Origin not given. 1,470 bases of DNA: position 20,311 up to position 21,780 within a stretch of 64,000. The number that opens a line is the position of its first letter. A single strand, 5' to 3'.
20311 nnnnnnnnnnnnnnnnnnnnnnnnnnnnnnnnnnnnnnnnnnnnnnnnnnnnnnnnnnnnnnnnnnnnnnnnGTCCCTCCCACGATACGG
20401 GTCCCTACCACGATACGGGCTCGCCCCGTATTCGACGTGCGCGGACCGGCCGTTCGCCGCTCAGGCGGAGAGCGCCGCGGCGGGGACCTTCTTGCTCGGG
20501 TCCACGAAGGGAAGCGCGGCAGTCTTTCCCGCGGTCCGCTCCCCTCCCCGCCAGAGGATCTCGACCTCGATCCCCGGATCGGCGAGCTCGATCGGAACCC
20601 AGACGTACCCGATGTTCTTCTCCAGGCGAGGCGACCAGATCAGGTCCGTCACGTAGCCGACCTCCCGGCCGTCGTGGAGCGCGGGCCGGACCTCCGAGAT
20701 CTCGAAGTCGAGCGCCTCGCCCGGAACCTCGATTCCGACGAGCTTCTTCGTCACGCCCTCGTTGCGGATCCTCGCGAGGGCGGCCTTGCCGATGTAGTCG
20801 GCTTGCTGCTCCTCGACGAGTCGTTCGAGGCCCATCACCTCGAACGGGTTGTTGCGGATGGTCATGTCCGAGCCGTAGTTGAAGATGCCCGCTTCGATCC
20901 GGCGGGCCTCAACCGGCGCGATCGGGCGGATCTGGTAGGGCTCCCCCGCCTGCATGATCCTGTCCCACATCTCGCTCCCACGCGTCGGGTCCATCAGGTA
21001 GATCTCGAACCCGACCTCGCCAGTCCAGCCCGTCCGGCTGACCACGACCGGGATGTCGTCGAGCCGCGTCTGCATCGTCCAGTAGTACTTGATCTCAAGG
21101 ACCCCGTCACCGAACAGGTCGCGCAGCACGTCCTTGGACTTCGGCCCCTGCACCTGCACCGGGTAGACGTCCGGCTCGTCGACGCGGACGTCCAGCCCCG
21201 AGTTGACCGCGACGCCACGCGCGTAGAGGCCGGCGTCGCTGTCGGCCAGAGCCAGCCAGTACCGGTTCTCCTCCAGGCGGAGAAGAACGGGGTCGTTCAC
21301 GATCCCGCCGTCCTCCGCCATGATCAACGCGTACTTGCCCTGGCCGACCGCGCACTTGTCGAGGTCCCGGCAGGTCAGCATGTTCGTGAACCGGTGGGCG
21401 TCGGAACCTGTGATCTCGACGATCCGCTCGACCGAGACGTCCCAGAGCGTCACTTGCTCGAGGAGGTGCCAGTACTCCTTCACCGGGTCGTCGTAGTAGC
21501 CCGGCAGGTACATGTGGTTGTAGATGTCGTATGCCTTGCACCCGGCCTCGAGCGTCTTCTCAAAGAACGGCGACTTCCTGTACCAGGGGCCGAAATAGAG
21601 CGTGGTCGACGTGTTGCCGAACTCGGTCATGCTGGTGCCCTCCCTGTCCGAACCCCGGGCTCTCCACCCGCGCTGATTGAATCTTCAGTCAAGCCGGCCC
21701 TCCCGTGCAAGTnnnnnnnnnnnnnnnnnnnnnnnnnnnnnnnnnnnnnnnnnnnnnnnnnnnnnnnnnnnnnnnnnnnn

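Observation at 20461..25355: Compact THF-dependent demethylation cluster: two GcvT-family paralogs, MetF, Cys-rich MTHFR-C partner and an oxygenase homologue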

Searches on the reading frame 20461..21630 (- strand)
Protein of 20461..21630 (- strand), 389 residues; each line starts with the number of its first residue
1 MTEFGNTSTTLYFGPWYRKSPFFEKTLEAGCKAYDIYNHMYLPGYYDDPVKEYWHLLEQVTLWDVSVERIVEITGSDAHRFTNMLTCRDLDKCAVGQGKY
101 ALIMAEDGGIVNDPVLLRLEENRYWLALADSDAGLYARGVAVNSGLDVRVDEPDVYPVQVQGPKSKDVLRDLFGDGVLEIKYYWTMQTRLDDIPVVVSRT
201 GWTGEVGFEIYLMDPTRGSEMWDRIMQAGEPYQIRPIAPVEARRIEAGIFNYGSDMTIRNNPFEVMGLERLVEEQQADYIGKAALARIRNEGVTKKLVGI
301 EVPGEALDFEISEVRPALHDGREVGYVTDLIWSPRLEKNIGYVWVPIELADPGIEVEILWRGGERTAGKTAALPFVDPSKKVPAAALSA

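Call 3: search_protein_families(library=pfam, proteins=[window:20461-21630:-], max_evalue=0.01)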
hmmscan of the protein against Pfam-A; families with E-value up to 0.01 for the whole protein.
window:20461-21630:- (389 aa): 2 families
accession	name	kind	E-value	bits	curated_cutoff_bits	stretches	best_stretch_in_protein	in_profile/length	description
PF01571.26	GCV_T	-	2.1e-42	145.6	25.6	1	26-265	5-250/255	Aminomethyltransferase folate-binding domain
PF08669.17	GCV_T_C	-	4.7e-14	52.5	25.9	1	295-377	1-80/80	Glycine cleavage T-protein C-terminal barrel domain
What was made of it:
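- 20461..21630 (-): A: second DmdA-like GcvT-fold paralogue (389 aa), canonical 'A-prime' type. Pfam GCV_T 146 bits + GCV_T_C 52 bits (call 3).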

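Call 5: search_protein_families(library=ncbifam, proteins=[window:20461-21630:-], max_evalue=0.001)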
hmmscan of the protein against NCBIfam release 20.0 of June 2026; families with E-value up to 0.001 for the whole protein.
window:20461-21630:- (389 aa): 8 families
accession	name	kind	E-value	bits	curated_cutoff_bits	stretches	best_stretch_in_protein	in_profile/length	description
NF009133.0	PRK12486.1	equivalog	6.4e-97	324.8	410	1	18-364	13-358/369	dimethylsulfoniopropionate demethylase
NF053776.1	TmaoDeMthMsil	equivalog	1.2e-63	215.8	1100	1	18-381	386-759/763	trimethylamine N-oxide demethylase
NF001567.0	PRK00389.1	subfamily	3.1e-53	181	300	1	18-381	4-358/359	glycine cleavage system aminomethyltransferase GcvT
TIGR00528.1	gcvT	equivalog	1.2e-43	149.4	235.85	1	18-361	2-346/362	glycine cleavage system aminomethyltransferase GcvT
NF010093.0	PRK13579.1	equivalog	2.6e-33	115.3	459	1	48-378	40-366/371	glycine cleavage system aminomethyltransferase GcvT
TIGR01372.1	soxA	subfamily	5.4e-32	110.5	1164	1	57-379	654-990/996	sarcosine oxidase subunit alpha family protein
NF047633.1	SyrngDmethDesA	equivalog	3.8e-13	48.8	800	1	46-236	33-234/453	syringate O-demethylase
NF047885.1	VanMgalDeMLigM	equivalog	2.7e-06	26.6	580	1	61-237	47-236/461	vanillate/3-O-methylgallate O-demethylase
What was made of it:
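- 20461..21630 (-): NCBIfam DmdA 324.8 bits against 410 (call 5).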

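Call 6: search_solved_structures(query=window:20461-21630:-, max_evalue=0.001)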
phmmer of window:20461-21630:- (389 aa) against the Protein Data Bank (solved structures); distinct sequences matched with E-value up to 0.001: 18.
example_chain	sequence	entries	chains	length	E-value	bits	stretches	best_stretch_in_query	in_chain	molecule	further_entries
3tfh_A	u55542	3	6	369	1.4e-64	221.9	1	18-346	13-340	GcvT-like Aminomethyltransferase protein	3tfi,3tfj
9q5a_A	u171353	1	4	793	2.6e-43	151.9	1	27-384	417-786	Trimethylamine N-oxide Demethylase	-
9q59_A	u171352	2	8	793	2.6e-43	151.9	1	27-384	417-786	trimethylamine N-oxide demethylase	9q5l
1v5v_A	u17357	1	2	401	2.3e-38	135.6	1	41-380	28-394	aminomethyltransferase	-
1woo_A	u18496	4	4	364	1.9e-37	132.6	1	18-375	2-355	Aminomethyltransferase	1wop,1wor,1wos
1yx2_A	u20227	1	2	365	5.9e-37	130.9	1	18-361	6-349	Aminomethyltransferase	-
1pj5_A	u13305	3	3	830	3e-26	95.7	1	44-378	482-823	N,N-dimethylglycine oxidase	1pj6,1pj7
3gsi_A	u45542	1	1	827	3.7e-25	92.1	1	44-378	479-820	N,N-dimethylglycine oxidase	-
5l46_A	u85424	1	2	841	3.4e-24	88.9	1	46-362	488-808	Dimethylglycine dehydrogenase, mitochondrial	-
4pab_A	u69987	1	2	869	3.4e-23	85.6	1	52-362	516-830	Dimethylglycine dehydrogenase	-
4p9s_A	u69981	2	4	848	8.6e-23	84.3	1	50-362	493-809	Dimethylglycine dehydrogenase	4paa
1vlo_A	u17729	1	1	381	8.2e-22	81.1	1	19-354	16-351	Aminomethyltransferase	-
3a8i_A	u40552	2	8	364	8.2e-22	81.1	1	19-353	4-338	Aminomethyltransferase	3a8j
3a8k_A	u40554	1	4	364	4e-21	78.8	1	19-353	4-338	Aminomethyltransferase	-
1wsr_A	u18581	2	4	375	2.3e-19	73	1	18-376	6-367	Aminomethyltransferase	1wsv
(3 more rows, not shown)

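Call 54: find_homologous_proteins(query=window:20461-21630:-, max_evalue=1e-20)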
Query window:20461-21630:- (389 aa): 7999 proteins with E <= 1e-20 among 8000 candidates; the best 120 are listed.
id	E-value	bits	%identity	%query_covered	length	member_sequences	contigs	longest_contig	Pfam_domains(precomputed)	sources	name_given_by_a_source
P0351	2.7e-265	898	100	100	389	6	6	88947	PF01571.27,PF08669.18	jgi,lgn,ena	-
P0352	3.4e-206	703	78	97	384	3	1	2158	PF01571.27,PF08669.18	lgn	-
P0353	9.7e-206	702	78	99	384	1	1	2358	PF01571.27,PF08669.18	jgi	jgi:glycine cleavage system aminomethyltransferase T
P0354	1.9e-205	701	79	97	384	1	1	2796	PF01571.27,PF08669.18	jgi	jgi:glycine cleavage system aminomethyltransferase T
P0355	4.3e-205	700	78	99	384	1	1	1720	PF01571.27,PF08669.18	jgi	jgi:glycine cleavage system aminomethyltransferase T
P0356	8.4e-205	699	78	97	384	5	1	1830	PF01571.27,PF08669.18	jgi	jgi:glycine cleavage system aminomethyltransferase T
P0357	2.3e-203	694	77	97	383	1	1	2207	PF01571.27,PF08669.18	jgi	jgi:aminomethyltransferase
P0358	6.7e-203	692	78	98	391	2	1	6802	PF01571.27,PF08669.18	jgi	-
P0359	1.5e-202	691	77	97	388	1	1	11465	PF01571.27,PF08669.18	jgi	jgi:glycine cleavage system aminomethyltransferase T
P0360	1.6e-202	691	77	98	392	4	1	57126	PF01571.27,PF08669.18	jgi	jgi:glycine cleavage system aminomethyltransferase T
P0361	1.7e-202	691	75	98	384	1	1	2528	PF01571.27,PF08669.18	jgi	jgi:aminomethyltransferase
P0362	9.8e-202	688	78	97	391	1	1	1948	PF01571.27,PF08669.18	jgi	jgi:glycine cleavage system aminomethyltransferase T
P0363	2.4e-201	687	77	97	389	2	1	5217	PF01571.27,PF08669.18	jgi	jgi:glycine cleavage system aminomethyltransferase T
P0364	3.6e-201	687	77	98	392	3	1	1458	PF01571.27,PF08669.18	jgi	jgi:glycine cleavage system aminomethyltransferase T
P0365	5.0e-201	686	78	97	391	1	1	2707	PF01571.27,PF08669.18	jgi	jgi:glycine cleavage system aminomethyltransferase T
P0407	8.4e-199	679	77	97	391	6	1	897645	PF01571.27,PF08669.18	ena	-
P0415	2.0e-198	678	75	97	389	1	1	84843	PF01571.27,PF08669.18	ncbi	ncbi:MAG TPA: glycine cleavage T C-terminal barrel domain-containing protein [Candidatus Limnocylind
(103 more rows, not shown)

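Call 55: find_encoding_contigs(protein=P0407, flank=9000, max_places=1)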
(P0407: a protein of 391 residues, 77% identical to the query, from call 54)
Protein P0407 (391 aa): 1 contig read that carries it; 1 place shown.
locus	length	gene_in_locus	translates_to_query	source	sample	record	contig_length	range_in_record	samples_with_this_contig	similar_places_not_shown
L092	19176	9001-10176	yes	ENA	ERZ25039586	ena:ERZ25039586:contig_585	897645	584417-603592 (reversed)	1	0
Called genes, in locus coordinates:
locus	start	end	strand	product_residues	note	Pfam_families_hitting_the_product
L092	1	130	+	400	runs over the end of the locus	-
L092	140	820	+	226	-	PF00156:Pribosyltran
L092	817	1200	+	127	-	-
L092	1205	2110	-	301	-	-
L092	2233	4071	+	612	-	PF02628:COX15-CtaA, PF01040:UbiA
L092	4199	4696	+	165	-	-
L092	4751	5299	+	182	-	-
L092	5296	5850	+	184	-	-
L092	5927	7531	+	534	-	PF00753:Lactamase_B, PF12706:Lactamase_B_2 (weak), PF10996:Beta-Casp, PF07521:RMMBL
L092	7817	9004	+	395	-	PF01571:GCV_T, PF08669:GCV_T_C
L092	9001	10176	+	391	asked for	PF01571:GCV_T, PF08669:GCV_T_C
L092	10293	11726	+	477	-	PF00355:Rieske, PF00848:Ring_hydroxyl_A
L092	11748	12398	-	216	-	-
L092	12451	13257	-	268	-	PF00528:BPD_transp_1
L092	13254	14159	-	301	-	PF00528:BPD_transp_1 (faint)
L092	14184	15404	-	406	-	PF01547:SBP_bac_1 (weak), PF13416:SBP_bac_8, PF13343:SBP_bac_6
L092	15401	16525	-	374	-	PF00005:ABC_tran, PF08402:TOBE_2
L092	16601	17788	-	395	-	PF00155:Aminotran_1_2, PF01041:DegT_DnrJ_EryC1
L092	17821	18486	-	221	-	-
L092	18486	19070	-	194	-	PF03372:Exo_endo_phos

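Call 56: find_encoding_contigs(protein=P0415, flank=9000, max_places=1)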
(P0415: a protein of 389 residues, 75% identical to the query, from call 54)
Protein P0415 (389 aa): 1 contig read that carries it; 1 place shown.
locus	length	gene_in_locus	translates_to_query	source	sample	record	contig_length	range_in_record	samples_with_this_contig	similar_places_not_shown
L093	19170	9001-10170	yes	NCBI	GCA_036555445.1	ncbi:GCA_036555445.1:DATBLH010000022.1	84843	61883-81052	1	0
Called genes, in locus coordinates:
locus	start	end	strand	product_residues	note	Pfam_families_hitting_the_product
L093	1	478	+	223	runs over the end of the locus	PF00156:Pribosyltran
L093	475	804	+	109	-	-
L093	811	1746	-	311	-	-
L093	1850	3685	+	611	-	PF02628:COX15-CtaA, PF01040:UbiA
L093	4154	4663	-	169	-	PF10604:Polyketide_cyc2 (weak)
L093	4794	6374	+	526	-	PF00753:Lactamase_B, PF23023:Anti-Pycsar_Apyc1 (faint), PF12706:Lactamase_B_2 (weak), PF16661:Lactamase_B_6 (faint), PF10996:Beta-Casp, PF07521:RMMBL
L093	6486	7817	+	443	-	PF00355:Rieske, PF00848:Ring_hydroxyl_A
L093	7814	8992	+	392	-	PF01571:GCV_T, PF08669:GCV_T_C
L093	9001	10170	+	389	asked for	PF01571:GCV_T, PF08669:GCV_T_C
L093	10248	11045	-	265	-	PF00528:BPD_transp_1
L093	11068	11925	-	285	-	PF00528:BPD_transp_1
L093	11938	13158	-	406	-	PF01547:SBP_bac_1 (weak), PF13416:SBP_bac_8, PF13343:SBP_bac_6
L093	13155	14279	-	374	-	PF00005:ABC_tran, PF08402:TOBE_2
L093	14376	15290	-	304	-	PF03372:Exo_endo_phos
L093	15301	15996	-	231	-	PF18462:DUF5612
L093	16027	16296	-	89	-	PF01842:ACT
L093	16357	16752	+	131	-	PF03960:ArsC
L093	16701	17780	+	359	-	-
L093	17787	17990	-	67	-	-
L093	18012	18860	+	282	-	PF18306:LDcluster4, PF03641:Lysine_decarbox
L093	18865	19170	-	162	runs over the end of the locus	PF00355:Rieske, PF13806:Rieske_2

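Call 57: find_encoding_contigs(protein=P0360, flank=9000, max_places=1)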
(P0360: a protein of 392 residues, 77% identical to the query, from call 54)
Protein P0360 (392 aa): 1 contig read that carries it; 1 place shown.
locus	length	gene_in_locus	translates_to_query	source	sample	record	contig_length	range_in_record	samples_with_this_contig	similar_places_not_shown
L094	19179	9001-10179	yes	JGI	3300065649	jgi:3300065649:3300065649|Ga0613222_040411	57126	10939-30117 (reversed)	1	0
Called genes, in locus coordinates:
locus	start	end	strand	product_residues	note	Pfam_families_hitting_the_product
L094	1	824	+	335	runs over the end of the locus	PF00294:PfkB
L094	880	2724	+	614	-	PF02628:COX15-CtaA, PF01040:UbiA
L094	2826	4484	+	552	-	PF00753:Lactamase_B, PF23023:Anti-Pycsar_Apyc1 (weak), PF12706:Lactamase_B_2, PF10996:Beta-Casp, PF07521:RMMBL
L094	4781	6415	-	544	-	PF01266:DAO (faint), PF13450:NAD_binding_8, PF01593:Amino_oxidase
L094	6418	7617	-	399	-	PF01571:GCV_T, PF08669:GCV_T_C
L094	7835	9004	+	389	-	PF01571:GCV_T, PF08669:GCV_T_C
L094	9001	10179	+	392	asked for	PF01571:GCV_T, PF08669:GCV_T_C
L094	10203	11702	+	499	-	PF00355:Rieske, PF00848:Ring_hydroxyl_A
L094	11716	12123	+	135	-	PF07366:SnoaL (faint), PF12680:SnoaL_2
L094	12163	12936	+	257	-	-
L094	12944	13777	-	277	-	PF00528:BPD_transp_1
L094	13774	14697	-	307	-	PF00528:BPD_transp_1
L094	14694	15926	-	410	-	PF13416:SBP_bac_8, PF13343:SBP_bac_6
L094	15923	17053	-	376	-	PF00005:ABC_tran, PF08402:TOBE_2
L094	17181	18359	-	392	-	PF00155:Aminotran_1_2, PF01041:DegT_DnrJ_EryC1 (weak)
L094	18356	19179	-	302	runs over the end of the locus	PF03372:Exo_endo_phos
